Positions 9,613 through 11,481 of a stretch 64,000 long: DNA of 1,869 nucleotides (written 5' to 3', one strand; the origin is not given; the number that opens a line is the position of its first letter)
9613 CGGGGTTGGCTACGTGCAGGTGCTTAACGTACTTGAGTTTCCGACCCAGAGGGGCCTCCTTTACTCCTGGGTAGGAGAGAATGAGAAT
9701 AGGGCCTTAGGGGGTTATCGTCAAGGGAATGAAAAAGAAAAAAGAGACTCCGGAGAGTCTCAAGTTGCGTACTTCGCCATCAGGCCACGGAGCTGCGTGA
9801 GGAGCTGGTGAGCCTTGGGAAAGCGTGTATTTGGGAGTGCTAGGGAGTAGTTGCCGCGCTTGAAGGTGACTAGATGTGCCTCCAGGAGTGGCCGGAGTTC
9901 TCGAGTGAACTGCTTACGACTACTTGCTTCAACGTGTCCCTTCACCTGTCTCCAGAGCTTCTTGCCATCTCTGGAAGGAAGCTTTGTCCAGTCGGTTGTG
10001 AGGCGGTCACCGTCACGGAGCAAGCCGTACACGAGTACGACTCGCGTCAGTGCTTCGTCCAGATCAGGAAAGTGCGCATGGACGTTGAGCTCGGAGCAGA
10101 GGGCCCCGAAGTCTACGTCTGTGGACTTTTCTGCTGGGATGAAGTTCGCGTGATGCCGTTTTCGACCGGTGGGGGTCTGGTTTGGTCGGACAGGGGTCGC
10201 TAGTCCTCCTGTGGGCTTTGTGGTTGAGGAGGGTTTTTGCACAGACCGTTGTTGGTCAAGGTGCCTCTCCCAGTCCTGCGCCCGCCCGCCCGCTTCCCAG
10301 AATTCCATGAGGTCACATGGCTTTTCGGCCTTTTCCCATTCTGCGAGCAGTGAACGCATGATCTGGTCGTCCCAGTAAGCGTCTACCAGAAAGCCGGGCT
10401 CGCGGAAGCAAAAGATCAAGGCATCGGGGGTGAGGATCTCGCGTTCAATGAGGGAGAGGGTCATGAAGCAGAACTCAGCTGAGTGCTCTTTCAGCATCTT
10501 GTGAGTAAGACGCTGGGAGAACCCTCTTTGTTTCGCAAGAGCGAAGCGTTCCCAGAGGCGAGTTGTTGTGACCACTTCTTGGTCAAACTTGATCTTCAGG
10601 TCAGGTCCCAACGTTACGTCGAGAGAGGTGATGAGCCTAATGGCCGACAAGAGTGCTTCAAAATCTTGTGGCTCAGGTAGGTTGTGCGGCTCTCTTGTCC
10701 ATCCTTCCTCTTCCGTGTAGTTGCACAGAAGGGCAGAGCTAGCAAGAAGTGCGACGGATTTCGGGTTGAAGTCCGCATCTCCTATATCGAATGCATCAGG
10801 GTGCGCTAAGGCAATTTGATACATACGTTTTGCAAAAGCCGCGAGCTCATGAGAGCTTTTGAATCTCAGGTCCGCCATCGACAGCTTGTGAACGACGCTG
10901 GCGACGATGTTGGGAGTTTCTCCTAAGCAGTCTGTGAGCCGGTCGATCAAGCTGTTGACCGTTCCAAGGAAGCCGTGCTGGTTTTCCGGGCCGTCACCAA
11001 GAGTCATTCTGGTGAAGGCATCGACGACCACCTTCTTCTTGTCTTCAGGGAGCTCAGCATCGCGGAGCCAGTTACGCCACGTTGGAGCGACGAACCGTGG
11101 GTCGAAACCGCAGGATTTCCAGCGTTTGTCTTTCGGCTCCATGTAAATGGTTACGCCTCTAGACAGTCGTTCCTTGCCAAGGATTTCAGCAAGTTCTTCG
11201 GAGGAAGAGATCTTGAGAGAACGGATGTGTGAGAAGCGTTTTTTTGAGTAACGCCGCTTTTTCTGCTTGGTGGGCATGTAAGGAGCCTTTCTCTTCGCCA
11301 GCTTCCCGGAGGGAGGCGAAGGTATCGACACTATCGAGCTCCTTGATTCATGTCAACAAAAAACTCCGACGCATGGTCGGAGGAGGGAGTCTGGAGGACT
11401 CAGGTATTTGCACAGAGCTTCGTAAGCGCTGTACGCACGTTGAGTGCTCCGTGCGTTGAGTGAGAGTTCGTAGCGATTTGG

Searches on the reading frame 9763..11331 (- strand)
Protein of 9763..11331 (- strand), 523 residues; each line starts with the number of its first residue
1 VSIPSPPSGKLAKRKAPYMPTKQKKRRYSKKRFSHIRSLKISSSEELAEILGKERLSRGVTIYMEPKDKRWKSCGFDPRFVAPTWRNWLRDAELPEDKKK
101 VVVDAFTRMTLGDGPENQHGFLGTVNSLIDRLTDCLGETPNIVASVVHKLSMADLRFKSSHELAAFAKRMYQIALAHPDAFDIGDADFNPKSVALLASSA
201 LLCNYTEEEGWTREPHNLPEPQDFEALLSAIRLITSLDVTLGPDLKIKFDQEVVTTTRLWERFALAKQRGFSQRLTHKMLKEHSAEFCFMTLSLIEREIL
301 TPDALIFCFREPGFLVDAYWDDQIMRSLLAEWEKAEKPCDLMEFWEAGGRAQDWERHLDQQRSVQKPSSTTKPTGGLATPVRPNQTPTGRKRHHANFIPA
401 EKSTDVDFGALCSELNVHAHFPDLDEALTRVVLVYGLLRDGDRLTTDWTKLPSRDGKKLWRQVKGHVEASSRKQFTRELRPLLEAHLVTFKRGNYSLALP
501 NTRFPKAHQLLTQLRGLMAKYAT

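Call 4: search_protein_families(library=pfam, proteins=[window:9763-11331:-], max_evalue=1)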
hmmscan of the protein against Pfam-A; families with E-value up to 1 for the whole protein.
window:9763-11331:- (523 aa): 2 families
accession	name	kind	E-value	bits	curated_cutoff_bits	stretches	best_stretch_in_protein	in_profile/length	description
PF03914.23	CBF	-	0.13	12.7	22.1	1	159-181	60-83/165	CBF/Mak21 family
PF16180.10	RelB_leu_zip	-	0.2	12.1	27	1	176-218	11-53/84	RelB leucine zipper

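Call 9: search_protein_families(library=ncbifam, proteins=[window:9763-11331:-], max_evalue=0.01)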
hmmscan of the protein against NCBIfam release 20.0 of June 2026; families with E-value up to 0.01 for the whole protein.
window:9763-11331:- (523 aa): 0 families

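Call 15: find_encoding_contigs(protein=window:9763-11331:-, flank=2000, max_places=6)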
Protein window:9763-11331:- (523 aa): 2 contigs read that carry it; 1 place shown.
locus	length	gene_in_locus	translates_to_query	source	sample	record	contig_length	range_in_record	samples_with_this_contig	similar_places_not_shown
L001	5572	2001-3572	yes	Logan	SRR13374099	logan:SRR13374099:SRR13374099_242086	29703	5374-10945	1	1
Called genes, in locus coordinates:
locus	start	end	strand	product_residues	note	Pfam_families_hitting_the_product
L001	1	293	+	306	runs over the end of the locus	-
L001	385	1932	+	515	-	-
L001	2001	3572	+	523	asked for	-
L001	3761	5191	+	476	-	-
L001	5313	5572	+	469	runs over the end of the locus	-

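Call 22: find_related_loci(query=A4, collection=genome_contigs, flank=10000)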
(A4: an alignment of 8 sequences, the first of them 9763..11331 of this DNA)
Query A4 (523 aa) in genome_contigs; peptide patterns used: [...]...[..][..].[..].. (x = any residue, [..] = any of these).
172 stretches matched a pattern; 2 encode a relative of the query (tblastn E <= 1e-3); 2 distinct loci.
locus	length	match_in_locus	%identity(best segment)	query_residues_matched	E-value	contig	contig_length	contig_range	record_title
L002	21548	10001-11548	38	29-523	9e-107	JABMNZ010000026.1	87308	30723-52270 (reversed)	MAG: Parcubacteria group bacterium isolate bin.251 k141_5626877, whole genome shotgun sequence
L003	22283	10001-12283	41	325-522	6e-38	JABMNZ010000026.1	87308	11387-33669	MAG: Parcubacteria group bacterium isolate bin.251 k141_5626877, whole genome shotgun sequence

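Call 41: search_protein_families(library=pfam, alignment_id=A3, max_evalue=0.1)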
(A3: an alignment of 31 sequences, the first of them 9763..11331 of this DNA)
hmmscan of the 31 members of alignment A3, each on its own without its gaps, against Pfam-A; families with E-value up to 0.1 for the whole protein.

A. member 1, window:9763-11331:- (523 aa): 0 families

B. families by the number of members that match (of 31 scanned): 15 families
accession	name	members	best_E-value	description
PF11734.13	TilS_C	2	0.0004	TilS substrate C-terminal domain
PF25213.1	HVO_A0261_N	2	0.0026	HVO_A0261 N-terminal domain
PF09692.15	Arb1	1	0.0011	Argonaute siRNA chaperone (ARC) complex subunit Arb1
PF08820.15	DUF1803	1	0.0031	Domain of unknown function (DUF1803)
PF05887.16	Trypan_PARP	1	0.018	Procyclic acidic repetitive protein (PARP)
PF14423.12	Imm5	1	0.023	Immunity protein Imm5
PF21315.3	FAN1_HTH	1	0.03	FAN1, HTH domain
PF14655.12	RAB3GAP2_N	1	0.044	Rab3 GTPase-activating protein regulatory subunit N-terminus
PF11731.14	Cdd1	1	0.062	Pathogenicity locus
PF08672.17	ANAPC2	1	0.08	Anaphase promoting complex (APC) subunit 2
PF23921.1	DUF7260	1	0.08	Domain of unknown function (DUF7260)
PF00690.31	Cation_ATPase_N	1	0.08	Cation transporter/ATPase, N-terminus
PF09079.17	Cdc6_C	1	0.091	CDC6, C terminal winged helix domain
PF13148.11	DUF3987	1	0.092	Protein of unknown function (DUF3987)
PF14261.11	DUF4351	1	0.099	Domain of unknown function (DUF4351)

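Call 44: predict_structure(alignment_id=A3)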
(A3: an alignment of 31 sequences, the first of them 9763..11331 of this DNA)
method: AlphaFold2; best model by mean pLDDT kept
length: 523 residues; sequences in the alignment: 31
mean_pLDDT: 85.0   pTM: 0.66
mean pLDDT of the five models: 85.0, 84.1, 83.9, 83.5, 83.5
residues with pLDDT >= 90: 324; 70-90: 98; 50-70: 54; < 50: 47
segments of 3 or more residues with pLDDT < 50: 1-7, 9-21, 23-28, 54-58, 205-213, 372-375
pLDDT, mean of each block of 10 residues (from residue 1): 45 46 49 77 61 54 76 88 92 91 97 94 94 96 94 94 97 91 83 90 56 62 93 83 67 88 96 96 95 97 97 95 97 97 96 96 76 49 59 78 85 97 97 97 90 97 92 96 98 96 95 96 89
secondary structure, 60 per line:
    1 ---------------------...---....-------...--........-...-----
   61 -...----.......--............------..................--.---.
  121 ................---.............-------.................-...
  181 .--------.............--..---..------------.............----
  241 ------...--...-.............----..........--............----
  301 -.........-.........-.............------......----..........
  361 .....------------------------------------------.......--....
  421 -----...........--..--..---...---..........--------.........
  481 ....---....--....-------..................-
elements in order: H28-31 E39-41 H44-51 E62-64 H69-75 H78-89 H96-113 H120-136 H140-152 H160-176 H178-181 H190-202 H224-236 E247-249 E252-254 H256-268 H273-282 H285-296 H302-310 H312-320 H322-334 H341-346 H351-365 H408-414 H417-420 H426-436 H456-463 H472-484 E488-491 E494-497 H505-522
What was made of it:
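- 10150..10161 (-): KRHH motif of paralog 3 (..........). R392 is one of 8 columns conserved in at least 90% of the whole family. It lies in the disordered linker 366-407 of the full-length model (call 44).
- On Winged helix-turn-helix fold class: The same is seen in the full-length model (call 44).
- On GntR family (PF00392): The winged helix is C-terminal and the large domain is N-terminal (call 44).
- The same domain appears in the full-length model of paralog 3 (call 44). The full-length model places the winged helix apart from the N-terminal domain, behind a disordered linker (call 44).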

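Call 48: fold_search(model_id=the predicted structure, library=pdb)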
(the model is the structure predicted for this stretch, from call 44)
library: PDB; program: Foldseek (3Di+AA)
matches with E <= 10: 431; with E <= 0.001: 0
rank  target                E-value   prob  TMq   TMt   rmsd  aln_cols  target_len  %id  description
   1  9hcj_P0               2.6e-01  0.08  0.11  0.08  25.7       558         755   11  D. discoideum nuclear pore complex (released 2024-12-25)
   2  1lnw_F                4.7e-01  0.94  0.13  0.42   5.1       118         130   15  CRYSTAL STRUCTURE OF THE MEXR REPRESSOR OF THE MEXAB-OPRM MULTIDRUG EFFLUX OPERON OF PSEUDOMONAS AERUGINOSA (released 2002-09-11)
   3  2bgc_F                4.7e-01  0.72  0.14  0.25   7.5       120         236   10  PrfA-G145S, a constitutive active mutant of the Transcriptional Regulator In L.monocytogenes (released 2005-04-14)
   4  5yhx_H                6.1e-01  0.75  0.10  0.29   8.9        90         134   20  Structure of Lactococcus lactis ZitR, wild type (released 2017-12-06)
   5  4q77_A                6.4e-01  0.92  0.14  0.43   5.5       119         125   18  Crystal structure of Rot, a global regulator of virulence genes in Staphylococcus aureus (released 2014-09-17)
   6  4oss_B                6.4e-01  0.08  0.10  0.10  22.8       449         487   12  Crystal structure of the S505Q mutant of TAL effector dHax3 (released 2014-05-28)
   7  2bgc_A                6.7e-01  0.60  0.14  0.25   7.5       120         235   10  PrfA-G145S, a constitutive active mutant of the Transcriptional Regulator In L.monocytogenes (released 2005-04-14)
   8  3qpt                  7.0e-01  0.94  0.14  0.45   4.7       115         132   15  Crystal structure of the Salmonella transcriptional regulator SlyA (released 2011-05-04)
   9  6qw2_B                7.3e-01  0.51  0.13  0.24   7.7       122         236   12  The Transcriptional Regulator PrfA-A218G mutant from Listeria Monocytogenes (released 2020-04-01)
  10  5lej_A                7.7e-01  0.57  0.14  0.25   7.5       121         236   12  The Transcriptional Regulator PrfA from Listeria Monocytogenes in complex with a 30-bp operator PrfA-box motif (released 2016-12-07)
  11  5lek_A                7.7e-01  0.57  0.14  0.25   7.6       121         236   11  The Transcriptional Regulator PrfA-G145S mutant from Listeria Monocytogenes in complex with a 30-bp operator PrfA-box  (released 2016-12-07)
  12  5aiq_B                8.4e-01  0.94  0.14  0.46   4.5       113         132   14  Crystal structure of ligand-free NadR (released 2016-03-02)
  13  3rou_A                8.8e-01  0.63  0.10  0.22   7.7        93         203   12  Domain-domain flexibility leads to allostery within the camp receptor protein (CRP) (released 2012-05-02)
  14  2pex_B                9.2e-01  0.82  0.13  0.39   6.3       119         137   16  Structure of reduced C22S OhrR from Xanthamonas Campestris (released 2007-12-11)
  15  5yhx_B                9.2e-01  0.63  0.10  0.30   9.2        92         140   18  Structure of Lactococcus lactis ZitR, wild type (released 2017-12-06)
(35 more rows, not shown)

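Call 54: fold_search(model_id=the predicted structure, library=viral)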
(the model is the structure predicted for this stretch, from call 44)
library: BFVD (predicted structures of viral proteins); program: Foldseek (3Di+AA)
matches with E <= 10: 318; with E <= 0.001: 0
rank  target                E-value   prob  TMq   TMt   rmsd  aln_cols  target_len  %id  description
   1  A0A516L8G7            3.3e-02  0.23  0.12  0.10  29.3       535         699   12  (no name in the UniProt tables at hand)
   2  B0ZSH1                5.9e-02  0.30  0.13  0.09  35.0       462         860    9  Probable tape measure protein [Halomonas phage phiHAP-1 (isolate -/Gulf of Mexico/-/2001)]
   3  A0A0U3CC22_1          1.1e-01  0.25  0.13  0.09  34.2       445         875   13  Putative tail length tape-measure protein [Pseudomonas phage SM1]
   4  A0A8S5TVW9            1.3e-01  0.16  0.14  0.10  35.7       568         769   10  Minor tail protein [Siphoviridae sp. ctmxA102]
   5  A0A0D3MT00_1          1.3e-01  0.23  0.16  0.10  29.6       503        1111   12  Tail tape measure protein [Lactococcus phage WRP3]
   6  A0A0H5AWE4            1.3e-01  0.20  0.13  0.08  30.9       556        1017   10  (no name in the UniProt tables at hand)
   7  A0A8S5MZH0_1          1.7e-01  0.12  0.13  0.09  33.0       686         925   10  Minor tail protein [Siphoviridae sp. ctoMB99]
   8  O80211                1.8e-01  0.21  0.14  0.08  26.7       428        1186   12  Tail protein [Methanobacterium phage psiM2]
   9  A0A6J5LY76            2.1e-01  0.14  0.12  0.08  31.2       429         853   13  Phage tail tape measure protein [uncultured Caudovirales phage]
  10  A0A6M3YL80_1          2.1e-01  0.14  0.14  0.08  35.2       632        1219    9  (no name in the UniProt tables at hand)
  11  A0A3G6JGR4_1          2.2e-01  0.13  0.12  0.06  32.1       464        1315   14  Uncharacterized protein [Lactobacillus phage ViSo-2018a]
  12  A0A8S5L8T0            2.2e-01  0.12  0.12  0.08  24.7       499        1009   11  Tail tape measure protein [Myoviridae sp. ctuYn2]
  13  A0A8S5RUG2            2.2e-01  0.08  0.10  0.08  27.3       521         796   10  (no name in the UniProt tables at hand)
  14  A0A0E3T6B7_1          2.6e-01  0.25  0.16  0.09  25.9       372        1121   12  Tape measure protein [Bacillus phage Stills]
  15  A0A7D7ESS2            3.1e-01  0.97  0.15  0.49   5.3       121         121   13  Uncharacterized protein [Pseudomonas phage Persinger]
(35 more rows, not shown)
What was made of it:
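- The N-terminal fold is novel (calls 48, 54).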

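Call 60: search_protein_families(library=phrogs, alignment_id=A3, max_evalue=0.01)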
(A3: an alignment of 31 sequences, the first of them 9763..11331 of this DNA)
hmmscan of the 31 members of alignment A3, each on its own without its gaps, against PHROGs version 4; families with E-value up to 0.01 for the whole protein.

A. member 1, window:9763-11331:- (523 aa): 0 families

B. families by the number of members that match (of 31 scanned): 0 families

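Call 61: search_protein_families(library=padloc, alignment_id=A3, max_evalue=0.01)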
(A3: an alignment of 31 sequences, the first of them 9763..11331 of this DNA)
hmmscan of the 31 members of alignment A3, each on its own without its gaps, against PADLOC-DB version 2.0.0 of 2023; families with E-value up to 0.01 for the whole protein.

A. member 1, window:9763-11331:- (523 aa): 0 families

B. families by the number of members that match (of 31 scanned): 0 families

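Call 66: find_related_loci(query=A4, collection=viral_contigs, flank=8000)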
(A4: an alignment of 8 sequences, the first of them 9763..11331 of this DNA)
Query A4 (523 aa) in viral_contigs; peptide patterns used: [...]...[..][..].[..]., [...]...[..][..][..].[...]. (x = any residue, [..] = any of these).
34 stretches matched a pattern, but none encodes a relative of the query by tblastn (E <= 1e-3).
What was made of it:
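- Tried and rejected: Viral contigs gave no relatives (call 66).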

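Call 67: find_related_loci(query=A4, collection=metagenome_contigs, flank=8000)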
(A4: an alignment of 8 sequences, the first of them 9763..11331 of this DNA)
Query A4 (523 aa) in metagenome_contigs; peptide patterns used: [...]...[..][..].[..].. (x = any residue, [..] = any of these).
297 stretches matched a pattern, but none encodes a relative of the query by tblastn (E <= 1e-3).

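Call 75: search_dna_similar(query=window:9763-11277:-, collection=plasmids, mode=protein, max_evalue=0.01, max_rows=10)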
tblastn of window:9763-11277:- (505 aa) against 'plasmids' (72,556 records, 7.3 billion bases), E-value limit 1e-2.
No match.

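Call 76: search_dna_similar(query=window:9763-11277:-, collection=phages, mode=protein, max_evalue=0.01, max_rows=10)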
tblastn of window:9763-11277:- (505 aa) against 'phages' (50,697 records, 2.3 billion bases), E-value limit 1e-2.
No match.
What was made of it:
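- There are no relatives in 72,556 plasmids, 50,697 phages, IMG/VR contigs or PHROGs (calls 60, 66, 75, 76).
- Tried and rejected: Plasmid and phage tblastn gave none (calls 75, 76).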

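Call 77: search_solved_structures(query=A3, max_evalue=10, show_alignments=0)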
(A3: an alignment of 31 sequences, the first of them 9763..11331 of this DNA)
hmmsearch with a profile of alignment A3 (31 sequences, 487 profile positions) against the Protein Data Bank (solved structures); distinct sequences matched with E-value up to 10: 7.
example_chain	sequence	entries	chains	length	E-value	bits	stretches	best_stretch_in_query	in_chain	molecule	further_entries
8cwy_A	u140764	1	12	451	0.1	14.7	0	223-274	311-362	T32-15-1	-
7qix_R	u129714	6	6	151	0.66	12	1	87-174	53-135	30S ribosomal protein S15, chloroplastic | uS15 (40S ribosomal protein S13) | 40S ribosomal protein S13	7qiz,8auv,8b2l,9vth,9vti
7c0j_A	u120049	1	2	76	1.1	11.3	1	427-457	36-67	Histone H5,Double-stranded RNA-specific adenosine deaminase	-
3ziz_A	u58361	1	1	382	1.5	10.8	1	272-336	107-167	GH5 ENDO-BETA-1,4-MANNANASE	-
9n9j_B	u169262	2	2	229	2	10.4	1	70-169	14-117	Coiled-coil domain-containing protein 134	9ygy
5gr3_A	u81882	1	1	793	2.1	10.3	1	102-175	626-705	1,4-alpha-glucan branching enzyme GlgB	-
9lr9_K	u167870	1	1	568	3.4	9.6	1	38-189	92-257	Pre-hexon-linking protein IIIa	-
